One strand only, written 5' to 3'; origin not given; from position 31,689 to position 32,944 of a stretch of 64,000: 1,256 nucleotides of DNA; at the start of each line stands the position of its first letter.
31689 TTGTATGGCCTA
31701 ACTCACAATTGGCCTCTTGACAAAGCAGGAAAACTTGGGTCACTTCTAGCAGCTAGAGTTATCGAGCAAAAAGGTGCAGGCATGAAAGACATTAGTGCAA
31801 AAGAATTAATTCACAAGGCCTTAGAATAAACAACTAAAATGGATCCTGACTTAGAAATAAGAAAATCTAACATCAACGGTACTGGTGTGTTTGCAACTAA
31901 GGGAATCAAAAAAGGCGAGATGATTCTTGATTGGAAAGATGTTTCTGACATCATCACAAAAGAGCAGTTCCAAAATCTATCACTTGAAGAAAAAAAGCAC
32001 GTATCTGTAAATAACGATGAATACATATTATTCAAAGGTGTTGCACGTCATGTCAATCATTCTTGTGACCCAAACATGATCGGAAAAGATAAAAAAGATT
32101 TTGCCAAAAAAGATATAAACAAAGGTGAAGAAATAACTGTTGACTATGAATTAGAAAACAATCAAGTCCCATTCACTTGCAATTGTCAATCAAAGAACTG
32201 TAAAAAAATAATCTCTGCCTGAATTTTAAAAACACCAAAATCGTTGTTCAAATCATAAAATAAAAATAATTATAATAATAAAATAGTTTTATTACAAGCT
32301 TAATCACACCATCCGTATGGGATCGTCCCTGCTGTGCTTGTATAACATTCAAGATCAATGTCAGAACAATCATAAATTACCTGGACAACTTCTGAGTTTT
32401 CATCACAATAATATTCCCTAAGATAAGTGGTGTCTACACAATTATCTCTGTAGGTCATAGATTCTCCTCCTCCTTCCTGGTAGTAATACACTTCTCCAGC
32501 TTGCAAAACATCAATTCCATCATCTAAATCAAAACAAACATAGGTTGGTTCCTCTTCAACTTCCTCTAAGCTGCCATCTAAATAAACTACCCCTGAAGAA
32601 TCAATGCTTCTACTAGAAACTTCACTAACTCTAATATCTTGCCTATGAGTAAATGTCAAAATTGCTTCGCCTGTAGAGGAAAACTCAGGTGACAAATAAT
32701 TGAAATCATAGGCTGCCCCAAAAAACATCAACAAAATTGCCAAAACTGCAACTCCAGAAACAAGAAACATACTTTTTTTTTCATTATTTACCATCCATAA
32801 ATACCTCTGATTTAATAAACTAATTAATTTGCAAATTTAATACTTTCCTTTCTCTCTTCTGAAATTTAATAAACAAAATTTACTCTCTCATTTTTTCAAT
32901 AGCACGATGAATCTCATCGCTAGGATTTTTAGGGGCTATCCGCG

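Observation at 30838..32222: PfkB (adenosine-kinase-like) kinase and canonical SET-domain methyltransferase in an apparent two-gene operon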

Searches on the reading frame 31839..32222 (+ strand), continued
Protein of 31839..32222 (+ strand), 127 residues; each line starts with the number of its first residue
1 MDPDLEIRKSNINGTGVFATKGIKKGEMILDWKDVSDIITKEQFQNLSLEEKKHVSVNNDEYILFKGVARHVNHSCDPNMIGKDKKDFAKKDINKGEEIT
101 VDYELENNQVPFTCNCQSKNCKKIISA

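Call 50: search_protein_families(library=pfam, proteins=[L166:3231-4991:+, L166:5544-6197:+, L166:6264-6686:+, L166:7279-8511:+, L166:591-1673:-, L166:9347-10201:+, L170:4320-5381:+, L170:2763-4103:-, L170:5411-7012:-, L170:7055-9925:-], max_evalue=0.001)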
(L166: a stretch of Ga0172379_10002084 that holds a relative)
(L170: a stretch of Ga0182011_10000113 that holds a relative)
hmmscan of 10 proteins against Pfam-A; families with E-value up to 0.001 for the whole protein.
L166:3231-4991:+ (586 aa): 5 families
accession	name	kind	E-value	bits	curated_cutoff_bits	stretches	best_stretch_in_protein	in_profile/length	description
PF00009.33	GTP_EFTU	-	3.9e-34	118.3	26.5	1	8-217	4-183/188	Elongation factor Tu GTP binding domain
PF14578.12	GTP_EFTU_D4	-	8.9e-20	70.8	23.8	1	461-544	3-86/86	Elongation factor Tu domain 4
PF11987.13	IF-2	-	1.5e-19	70.5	27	1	328-438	8-116/117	Translation-initiation factor 2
PF01926.29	MMR_HSR1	-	2.1e-10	41.1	21.9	1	10-132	2-113/113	50S ribosome-binding GTPase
PF03144.31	GTP_EFTU_D2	-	9.2e-05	23.2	30.3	0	480-533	5-63/73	Elongation factor Tu domain 2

L166:5544-6197:+ (217 aa): 0 families

L166:6264-6686:+ (140 aa): 1 family
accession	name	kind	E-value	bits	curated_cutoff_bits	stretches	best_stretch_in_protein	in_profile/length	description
PF01092.24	Ribosomal_S6e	-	6.7e-27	94.3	26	1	3-134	1-124/125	Ribosomal protein S6e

L166:7279-8511:+ (410 aa): 6 families
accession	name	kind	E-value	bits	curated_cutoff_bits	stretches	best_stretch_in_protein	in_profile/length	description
PF00009.33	GTP_EFTU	-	3.5e-35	121.7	26.5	1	21-198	4-184/188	Elongation factor Tu GTP binding domain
PF09173.17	eIF2_C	-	9.5e-27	93.5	22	1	325-409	2-86/86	Initiation factor eIF2 gamma, C terminal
PF03193.22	RsgA_GTPase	-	7.6e-08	32.8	30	1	107-198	20-106/174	RsgA GTPase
PF01926.29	MMR_HSR1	-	2.2e-07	31.4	21.9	1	23-148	2-113/113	50S ribosome-binding GTPase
PF10662.15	PduV-EutP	-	0.00011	22.5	21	0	89-197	39-142/143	Ethanolamine utilisation - propanediol utilisation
PF16897.10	MMR_HSR1_Xtn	-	0.00016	22.1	35.2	1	120-196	37-100/106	C-terminal region of MMR_HSR1 domain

L166:591-1673:- (360 aa): 0 families

L166:9347-10201:+ (284 aa): 0 families

L170:4320-5381:+ (353 aa): 9 families
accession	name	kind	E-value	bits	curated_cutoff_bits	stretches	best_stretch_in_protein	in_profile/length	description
PF00856.33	SET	-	3.1e-15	56.9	22.4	1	238-326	1-104/105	SET domain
PF08242.18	Methyltransf_12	-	1.9e-14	54.6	30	1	44-138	1-98/98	Methyltransferase domain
PF13649.12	Methyltransf_25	-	5.7e-13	49.8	27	1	44-136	2-97/97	Methyltransferase domain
PF08241.18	Methyltransf_11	-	1.4e-12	48.5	21.2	1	45-140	2-95/95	Methyltransferase domain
PF13847.12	Methyltransf_31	-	1.4e-12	47.9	27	1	40-143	4-112/145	Methyltransferase domain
PF00891.24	Methyltransf_2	-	7.6e-11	42.2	22.3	1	24-152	46-176/210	O-methyltransferase domain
PF13489.12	Methyltransf_23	-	4e-10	40.1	27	1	37-157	20-133/164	Methyltransferase domain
PF01739.24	CheR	-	1.2e-06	28.5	27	0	86-140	118-173/195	CheR methyltransferase, SAM binding domain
PF05175.20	MTS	-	1.3e-06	28.6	23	1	37-146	26-145/170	Methyltransferase small domain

L170:2763-4103:- (446 aa): 3 families
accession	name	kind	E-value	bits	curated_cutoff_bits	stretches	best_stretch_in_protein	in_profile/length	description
PF00270.35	DEAD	-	1.5e-51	174.8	26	1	25-187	1-165/167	DEAD/DEAH box helicase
PF00271.37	Helicase_C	-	4.9e-31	107.7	23.5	1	223-330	2-110/110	Helicase conserved C-terminal domain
PF04851.21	ResIII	-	1e-06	29.2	22.5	1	28-182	8-162/164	Type III restriction enzyme, res subunit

L170:5411-7012:- (533 aa): 4 families
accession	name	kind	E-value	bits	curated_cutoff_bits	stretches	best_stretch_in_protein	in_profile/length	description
PF08459.17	UvrC_RNaseH_dom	-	4.3e-46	157.1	22.3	1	364-512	2-158/159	UvrC RNAse H endonuclease domain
PF22920.2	UvrC_RNaseH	-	1.2e-25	90.1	24.3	1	247-355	1-115/116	UvrC Ribonuclease H-like domain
PF01541.30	GIY-YIG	-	2.6e-11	44.1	22.6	1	19-94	2-78/78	GIY-YIG catalytic domain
PF02151.25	UVR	-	5.8e-07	29.5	21.5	1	202-232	4-34/36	UvrB/uvrC motif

L170:7055-9925:- (956 aa): 17 families
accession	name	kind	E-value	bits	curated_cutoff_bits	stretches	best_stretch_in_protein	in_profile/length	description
PF17760.6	UvrA_inter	-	2.7e-29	101.7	23.3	1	136-243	1-107/109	UvrA interaction domain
PF17755.6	UvrA_DNA-bind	-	1.7e-26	93.1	23.2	1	310-416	2-110/110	UvrA DNA-binding domain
PF00005.33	ABC_tran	-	6e-23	82.4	25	2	20-47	1-28/137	ABC transporter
PF02463.25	SMC_N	-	6.2e-10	39.3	40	0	652-919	26-210/220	RecF/RecN/SMC N terminal domain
PF13555.12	AAA_29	-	2e-08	34.3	27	0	24-46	16-38/61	P-loop containing region of AAA domain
PF20720.3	nSTAND3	-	1e-07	32.2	27.2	0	647-712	14-78/155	Novel STAND NTPase 3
PF00931.28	NB-ARC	-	2e-06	27.7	23.5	0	409-483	110-188/248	NB-ARC domain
PF13191.12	AAA_16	-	2.2e-06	28.7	32.6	0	28-71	22-70/167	AAA ATPase domain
PF20703.3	nSTAND1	-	7e-06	26.3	27.1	0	646-681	29-60/379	Novel STAND NTPase 1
PF03193.22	RsgA_GTPase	-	7.8e-06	26.3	30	0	638-688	95-145/174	RsgA GTPase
PF25199.1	nSTAND_NTPase5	-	1.2e-05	25.6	34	0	652-673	43-64/145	Novel STAND NTPase 5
PF13173.12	AAA_14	-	5e-05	23.8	27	0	30-55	2-27/129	AAA domain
PF00684.25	DnaJ_CXXCXGXG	-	7.4e-05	23.4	32.7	0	754-786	16-51/65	DnaJ central domain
PF13401.12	AAA_22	-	0.00018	22.3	27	0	31-47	6-22/130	AAA domain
PF13304.12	AAA_21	-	0.00032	21.3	27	0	866-901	258-293/304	AAA domain, putative AbiEii toxin, Type IV TA system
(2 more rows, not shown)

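Call 55: find_homologous_proteins(query=A2, max_evalue=1e-8)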
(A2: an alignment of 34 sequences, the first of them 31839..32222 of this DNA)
Query A2 (34 sequences) (127 aa, profile of the alignment): 5607 proteins with E <= 1e-8 among 8000 candidates; the best 120 are listed.
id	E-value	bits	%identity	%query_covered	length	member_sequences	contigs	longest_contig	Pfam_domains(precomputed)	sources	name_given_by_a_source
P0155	2.2e-70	253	38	93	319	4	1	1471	PF00856.34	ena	-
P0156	4.6e-69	249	32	90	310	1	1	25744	PF00856.34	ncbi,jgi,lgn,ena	ncbi:MAG: SET domain-containing protein-lysine N-methyltransferase [Candidatus Aenigmatarchaeota arc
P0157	2.3e-62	227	31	89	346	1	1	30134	PF00856.34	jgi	-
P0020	1.8e-60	221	31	95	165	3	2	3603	PF00856.34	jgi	jgi:SET domain-containing protein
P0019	4.8e-60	220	32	95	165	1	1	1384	PF00856.34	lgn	-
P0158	8.2e-60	219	34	98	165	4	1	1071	PF00856.34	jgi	jgi:SET domain-containing protein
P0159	1.4e-59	218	32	97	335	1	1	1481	PF08666.18,PF00856.34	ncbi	-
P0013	3.9e-59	217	34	95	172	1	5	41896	PF00856.34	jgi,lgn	jgi:hypothetical protein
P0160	5.4e-59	216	32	94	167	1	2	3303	PF00856.34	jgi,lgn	jgi:SET domain-containing protein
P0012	5.8e-59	216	35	94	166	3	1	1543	PF00856.34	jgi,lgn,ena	-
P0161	6.0e-59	216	33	98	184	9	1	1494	PF00856.34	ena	-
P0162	7.5e-59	216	33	98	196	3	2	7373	PF00856.34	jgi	jgi:hypothetical protein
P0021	1.2e-58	215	30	93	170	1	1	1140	PF00856.34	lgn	-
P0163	1.9e-58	214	31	98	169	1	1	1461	PF00856.34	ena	-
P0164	2.0e-58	214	31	98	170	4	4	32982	PF00856.34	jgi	jgi:SET domain-containing protein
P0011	2.1e-58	214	34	97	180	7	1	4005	PF00856.34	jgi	jgi:SET domain-containing protein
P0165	3.9e-58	213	30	96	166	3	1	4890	PF00856.34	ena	-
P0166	4.0e-58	213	32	94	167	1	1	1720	PF00856.34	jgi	jgi:uncharacterized protein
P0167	5.3e-58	213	31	98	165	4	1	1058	PF00856.34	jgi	-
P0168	6.9e-58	213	32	94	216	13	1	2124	PF00856.34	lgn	-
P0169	7.5e-58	213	33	98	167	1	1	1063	PF00856.34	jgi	jgi:SET domain-containing protein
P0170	7.7e-58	213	28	94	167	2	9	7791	PF00856.34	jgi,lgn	jgi:SET domain-containing protein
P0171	8.8e-58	212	32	96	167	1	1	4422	PF00856.34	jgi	jgi:uncharacterized protein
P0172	1.1e-57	212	33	98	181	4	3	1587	PF00856.34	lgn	-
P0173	1.2e-57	212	32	94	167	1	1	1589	PF00856.34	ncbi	-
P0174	1.2e-57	212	36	94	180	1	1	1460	PF00856.34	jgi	jgi:hypothetical protein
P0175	1.3e-57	212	31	94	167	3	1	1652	PF00856.34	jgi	jgi:SET domain-containing protein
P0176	1.5e-57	212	30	96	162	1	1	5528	PF00856.34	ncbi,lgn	-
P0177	1.7e-57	211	31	93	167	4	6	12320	PF00856.34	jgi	jgi:SET domain-containing protein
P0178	1.9e-57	211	30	95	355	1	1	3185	PF00856.34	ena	-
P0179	2.7e-57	211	35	94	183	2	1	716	PF00856.34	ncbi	-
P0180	3.0e-57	211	32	98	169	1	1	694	PF00856.34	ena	-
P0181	3.1e-57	211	33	98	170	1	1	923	PF00856.34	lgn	-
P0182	3.3e-57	210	31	98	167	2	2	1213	PF00856.34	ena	-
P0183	3.5e-57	210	32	98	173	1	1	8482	PF08666.18,PF00856.34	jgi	-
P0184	3.9e-57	210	30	94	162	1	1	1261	PF00856.34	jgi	-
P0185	4.0e-57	210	32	96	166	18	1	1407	PF00856.34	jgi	-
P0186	4.0e-57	210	31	94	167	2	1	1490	PF00856.34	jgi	jgi:SET domain-containing protein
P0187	4.4e-57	210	35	92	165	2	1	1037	PF00856.34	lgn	-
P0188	4.7e-57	210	33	98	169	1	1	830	PF00856.34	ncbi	-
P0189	5.5e-57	210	31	98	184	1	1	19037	PF00856.34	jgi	jgi:hypothetical protein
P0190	5.7e-57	210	29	99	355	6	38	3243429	PF00856.34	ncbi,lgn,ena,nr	ncbi:MAG: SET domain-containing protein-lysine N-methyltransferase [Rhodocyclaceae bacterium]|nr:SET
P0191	5.8e-57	210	30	98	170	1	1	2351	PF00856.34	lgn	-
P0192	6.0e-57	210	31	98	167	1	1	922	PF00856.34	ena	-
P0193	6.2e-57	210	35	93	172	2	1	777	PF00856.34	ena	-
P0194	6.9e-57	209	32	98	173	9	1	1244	PF00856.34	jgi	jgi:SET domain-containing protein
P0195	7.7e-57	209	29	98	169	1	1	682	PF00856.34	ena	-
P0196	9.1e-57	209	28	98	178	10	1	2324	PF00856.34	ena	-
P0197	9.4e-57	209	32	96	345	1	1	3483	PF12867.13,PF00856.34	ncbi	-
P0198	1.0e-56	209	34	98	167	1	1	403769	PF00856.34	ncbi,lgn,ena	-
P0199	1.2e-56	209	33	95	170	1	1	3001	PF00856.34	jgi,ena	-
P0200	1.2e-56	209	33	98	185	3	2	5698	PF00856.34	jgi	jgi:hypothetical protein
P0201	1.3e-56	209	33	98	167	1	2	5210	PF00856.34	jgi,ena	jgi:SET domain-containing protein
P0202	1.5e-56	208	34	94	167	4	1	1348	PF00856.34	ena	-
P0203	1.6e-56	208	33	93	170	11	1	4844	PF00856.34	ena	-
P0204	2.1e-56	208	37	95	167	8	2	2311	PF00856.34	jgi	-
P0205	2.1e-56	208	32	98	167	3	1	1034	PF00856.34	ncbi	-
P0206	2.2e-56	208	32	98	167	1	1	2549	PF00856.34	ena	-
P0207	2.3e-56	208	31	97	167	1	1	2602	PF00856.34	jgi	jgi:SET domain-containing protein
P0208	2.4e-56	208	30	98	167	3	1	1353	PF00856.34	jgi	jgi:SET domain-containing protein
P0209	2.8e-56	207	33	98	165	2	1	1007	PF00856.34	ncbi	-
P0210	3.0e-56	207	29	96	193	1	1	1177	PF00856.34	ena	-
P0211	3.2e-56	207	33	97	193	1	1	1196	PF00856.34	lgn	-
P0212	3.2e-56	207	29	98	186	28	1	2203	PF00856.34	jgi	jgi:uncharacterized protein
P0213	3.3e-56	207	30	98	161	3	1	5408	PF00856.34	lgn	-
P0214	3.3e-56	207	33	93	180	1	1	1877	PF00856.34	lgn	-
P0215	3.4e-56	207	31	96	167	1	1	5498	PF00856.34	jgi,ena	-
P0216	3.9e-56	207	31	98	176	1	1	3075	PF00856.34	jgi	jgi:SET domain-containing protein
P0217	4.0e-56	207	32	98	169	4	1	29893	PF00856.34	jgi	jgi:SET domain-containing protein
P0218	4.6e-56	207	29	97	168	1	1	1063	PF00856.34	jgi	jgi:SET domain-containing protein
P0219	5.0e-56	207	29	98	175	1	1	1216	PF00856.34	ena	-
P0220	5.5e-56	207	32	94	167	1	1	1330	PF00856.34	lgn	-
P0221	5.7e-56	206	33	98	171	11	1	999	PF00856.34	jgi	jgi:SET domain-containing protein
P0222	6.7e-56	206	31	98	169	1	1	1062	PF00856.34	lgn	-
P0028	7.6e-56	206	31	94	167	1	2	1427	PF00856.34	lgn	-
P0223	7.9e-56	206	31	98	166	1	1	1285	PF00856.34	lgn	-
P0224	8.0e-56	206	33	98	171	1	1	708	PF00856.34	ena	-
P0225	9.0e-56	206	49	86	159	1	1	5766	PF00856.34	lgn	-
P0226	9.4e-56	206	35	96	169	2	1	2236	PF00856.34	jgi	-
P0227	1.0e-55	206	29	98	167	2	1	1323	PF00856.34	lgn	-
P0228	1.0e-55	206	31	98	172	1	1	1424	PF00856.34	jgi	jgi:SET domain-containing protein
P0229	1.1e-55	206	34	93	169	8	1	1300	PF00856.34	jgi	-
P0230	1.1e-55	206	30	98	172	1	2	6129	PF00856.34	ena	-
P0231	1.2e-55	205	29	98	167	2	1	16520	PF00856.34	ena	-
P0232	1.2e-55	205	32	96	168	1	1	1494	PF00856.34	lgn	-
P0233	1.2e-55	205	33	94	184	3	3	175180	PF00856.34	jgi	jgi:hypothetical protein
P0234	1.3e-55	205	33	94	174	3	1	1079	PF00856.34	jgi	jgi:hypothetical protein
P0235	1.3e-55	205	33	94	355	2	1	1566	PF13427.12,PF00856.34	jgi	jgi:hypothetical protein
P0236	1.4e-55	205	29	98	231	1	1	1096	PF00856.34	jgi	jgi:hypothetical protein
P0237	1.5e-55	205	31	95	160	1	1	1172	PF00856.34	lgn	-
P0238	1.5e-55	205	29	98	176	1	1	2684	PF00856.34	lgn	-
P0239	1.6e-55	205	32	98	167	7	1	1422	PF00856.34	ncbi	-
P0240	1.7e-55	205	31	98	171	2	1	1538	PF00856.34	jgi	-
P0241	1.8e-55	205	30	98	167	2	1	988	PF00856.34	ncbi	-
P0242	1.9e-55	205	31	97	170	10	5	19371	PF00856.34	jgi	jgi:hypothetical protein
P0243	1.9e-55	205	34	94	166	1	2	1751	PF00856.34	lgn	-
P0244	1.9e-55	205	33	98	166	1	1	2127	PF00856.34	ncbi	-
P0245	2.0e-55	205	34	94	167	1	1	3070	PF00856.34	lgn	-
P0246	2.2e-55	205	31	94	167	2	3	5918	PF00856.34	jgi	jgi:SET domain-containing protein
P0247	2.2e-55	205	29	98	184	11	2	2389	PF00856.34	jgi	jgi:hypothetical protein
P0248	2.2e-55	205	33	93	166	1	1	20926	PF00856.34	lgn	-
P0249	2.3e-55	204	33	94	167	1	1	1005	PF00856.34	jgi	jgi:SET domain-containing protein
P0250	2.4e-55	204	30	98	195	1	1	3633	PF00856.34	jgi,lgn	jgi:hypothetical protein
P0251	2.6e-55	204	31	98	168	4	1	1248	PF00856.34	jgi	jgi:SET domain-containing protein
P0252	2.7e-55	204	29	93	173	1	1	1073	PF00856.34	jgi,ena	jgi:hypothetical protein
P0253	2.7e-55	204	30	98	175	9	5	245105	PF00856.34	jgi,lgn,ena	jgi:hypothetical protein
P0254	2.7e-55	204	33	98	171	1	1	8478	PF00856.34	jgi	jgi:SET domain-containing protein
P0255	3.3e-55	204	30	94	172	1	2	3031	PF00856.34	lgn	-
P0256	3.6e-55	204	31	97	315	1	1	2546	PF06172.18,PF00856.34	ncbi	-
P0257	3.6e-55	204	31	94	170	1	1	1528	PF00856.34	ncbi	-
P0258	4.5e-55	204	30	94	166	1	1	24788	PF00856.34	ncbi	-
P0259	5.5e-55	203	32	94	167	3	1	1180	PF00856.34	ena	-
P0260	5.6e-55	203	29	96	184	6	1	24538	PF00856.34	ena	-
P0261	5.9e-55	203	31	98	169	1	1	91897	PF00856.34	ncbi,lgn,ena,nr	ncbi:MAG TPA: SET domain-containing protein-lysine N-methyltransferase [Thermoanaerobaculia bacteriu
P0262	6.7e-55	203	35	94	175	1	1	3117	PF00856.34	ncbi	-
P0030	6.8e-55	203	33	93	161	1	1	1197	PF00856.34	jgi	jgi:SET domain-containing protein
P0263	7.0e-55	203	32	98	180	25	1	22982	PF00856.34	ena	-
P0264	7.0e-55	203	30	93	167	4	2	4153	PF00856.34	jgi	-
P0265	7.0e-55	203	36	95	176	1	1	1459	PF00856.34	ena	-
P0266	7.0e-55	203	30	93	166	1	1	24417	PF00856.34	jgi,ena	-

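Call 63: search_protein_representatives(protein=window:31839-32222:+)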
Query: 127 residues. Proteins with E-value up to 0.001 (for the whole library): 3615; up to 1e-10: 221; up to 1e-30: 2. The best 150 are listed.
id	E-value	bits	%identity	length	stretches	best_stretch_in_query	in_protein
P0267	5.1e-32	126.7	32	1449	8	55-122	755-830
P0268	3.7e-31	123.9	48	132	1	4-125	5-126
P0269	6.0e-27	110.3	47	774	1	5-126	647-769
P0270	1.2e-26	109.3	39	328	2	6-123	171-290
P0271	6.3e-26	107.0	48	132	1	3-125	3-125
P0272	1.8e-24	102.3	47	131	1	4-125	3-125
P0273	2.6e-23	98.5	46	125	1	4-125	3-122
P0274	3.3e-23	98.2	44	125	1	4-125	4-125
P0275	1.7e-22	95.9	42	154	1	5-125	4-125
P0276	6.9e-22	93.9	36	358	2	5-124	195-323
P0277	7.4e-22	93.8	46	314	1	5-123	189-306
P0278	1.5e-21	92.9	40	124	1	7-126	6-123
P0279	2.1e-21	92.4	45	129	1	4-123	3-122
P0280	4.3e-21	91.4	43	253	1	7-123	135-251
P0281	5.9e-21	90.9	39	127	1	7-126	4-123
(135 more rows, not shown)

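Call 70: search_protein_families(library=pfam, proteins=[L172:4488-4979:-, L172:5797-7440:+, L205:4518-4883:+, L205:3295-4365:-, L239:4386-4838:+, L239:6280-7575:+, L175:3918-4964:+, L224:4568-4993:+, L216:4417-4992:+, L240:5415-6902:-], max_evalue=0.001)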
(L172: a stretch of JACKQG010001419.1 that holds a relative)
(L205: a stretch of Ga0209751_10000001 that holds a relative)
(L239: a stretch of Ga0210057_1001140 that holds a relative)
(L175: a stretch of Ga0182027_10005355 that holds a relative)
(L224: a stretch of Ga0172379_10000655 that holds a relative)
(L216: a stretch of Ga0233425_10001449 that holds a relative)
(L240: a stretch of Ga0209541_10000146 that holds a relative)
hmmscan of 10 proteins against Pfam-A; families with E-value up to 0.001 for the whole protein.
L172:4488-4979:- (163 aa): 2 families
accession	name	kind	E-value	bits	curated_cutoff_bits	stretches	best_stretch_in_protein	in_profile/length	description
PF00583.31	Acetyltransf_1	-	7.9e-10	39.5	20.7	1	39-136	11-111/116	Acetyltransferase (GNAT) family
PF13508.13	Acetyltransf_7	-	4.5e-06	27.4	27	1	59-129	3-71/84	Acetyltransferase (GNAT) domain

L172:5797-7440:+ (547 aa): 0 families

L205:4518-4883:+ (121 aa): 2 families
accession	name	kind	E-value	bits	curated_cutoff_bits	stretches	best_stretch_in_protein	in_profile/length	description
PF05635.17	23S_rRNA_IVP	-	2.1e-25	89.4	33.8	1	5-106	1-105/106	23S rRNA-intervening sequence protein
PF22296.2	bAvd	-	0.00062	20.7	40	0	15-111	9-106/107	bAvd-like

L205:3295-4365:- (356 aa): 6 families
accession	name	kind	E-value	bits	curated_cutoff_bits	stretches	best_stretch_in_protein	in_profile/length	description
PF00154.27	RecA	-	1.6e-129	431.4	27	1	24-283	2-261/262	recA bacterial DNA recombination protein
PF21096.2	RecA_C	-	4.6e-17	62.3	27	1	287-340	1-54/57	RecA C-terminal domain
PF08423.17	Rad51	-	1.4e-10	41.4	22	1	53-245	5-213/244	Rad51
PF06745.19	ATPase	-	3.7e-08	33.5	26.6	1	57-113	2-58/231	KaiC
PF13191.12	AAA_16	-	0.00018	22.5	32.6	1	73-200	22-129/167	AAA ATPase domain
PF13481.12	AAA_25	-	0.0007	19.7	27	0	71-165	29-155/195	AAA domain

L239:4386-4838:+ (150 aa): 1 family
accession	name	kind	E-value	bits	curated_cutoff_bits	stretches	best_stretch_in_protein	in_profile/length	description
PF05168.19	HEPN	-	6.3e-11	42.9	22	1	24-140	1-116/117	HEPN domain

L239:6280-7575:+ (431 aa): 5 families
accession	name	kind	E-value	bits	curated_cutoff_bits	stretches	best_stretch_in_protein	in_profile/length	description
PF13393.11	tRNA-synt_His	-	5.4e-51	174.1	25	1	8-325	1-308/308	Histidyl-tRNA synthetase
PF03129.25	HGTP_anticodon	-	2.4e-14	53.7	21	1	343-425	2-89/94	Anticodon binding domain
PF00587.30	tRNA-synt_2b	-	1.3e-08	35.5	29.3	1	65-214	1-137/179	tRNA synthetase class II core domain (G, H, P, S and T)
PF01409.25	tRNA-synt_2d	-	9.3e-08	32.3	19.8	1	20-161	19-164/246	tRNA synthetases class II core domain (F)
PF00152.25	tRNA-synt_2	-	1.9e-06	27.6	25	0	101-156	94-145/308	tRNA synthetases class II (D, K and N)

L175:3918-4964:+ (348 aa): 0 families

L224:4568-4993:+ (141 aa): 3 families
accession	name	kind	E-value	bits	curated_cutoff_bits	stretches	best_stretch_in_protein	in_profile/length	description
PF00293.34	NUDIX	-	8.7e-19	68.3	21.1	1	10-126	3-126/134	NUDIX domain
PF14815.12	NUDIX_4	-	0.00075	19.7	35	0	33-123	26-103/113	NUDIX domain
PF22327.2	Nudt16-like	-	0.00089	19.7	27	0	16-99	16-97/161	U8 snoRNA-decapping enzyme-like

L216:4417-4992:+ (191 aa): 1 family
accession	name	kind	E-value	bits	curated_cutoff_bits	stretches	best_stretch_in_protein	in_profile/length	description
PF01966.28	HD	-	1.5e-09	38.6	22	1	22-97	3-92/116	HD domain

L240:5415-6902:- (495 aa): 1 family
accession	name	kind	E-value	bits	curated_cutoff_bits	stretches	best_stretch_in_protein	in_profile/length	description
PF01712.25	dNK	-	1.1e-34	120.4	27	2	276-463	3-182/203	Deoxynucleoside kinase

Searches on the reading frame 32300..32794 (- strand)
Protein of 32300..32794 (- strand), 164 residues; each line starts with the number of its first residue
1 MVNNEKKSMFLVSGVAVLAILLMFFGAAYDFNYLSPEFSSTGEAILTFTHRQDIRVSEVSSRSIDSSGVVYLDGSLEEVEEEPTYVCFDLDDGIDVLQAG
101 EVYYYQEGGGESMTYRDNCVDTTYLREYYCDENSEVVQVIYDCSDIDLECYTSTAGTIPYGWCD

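Call 4: search_protein_families(library=pfam, proteins=[window:32300-32794:-], max_evalue=0.01)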
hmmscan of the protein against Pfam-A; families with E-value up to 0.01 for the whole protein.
window:32300-32794:- (164 aa): 0 families
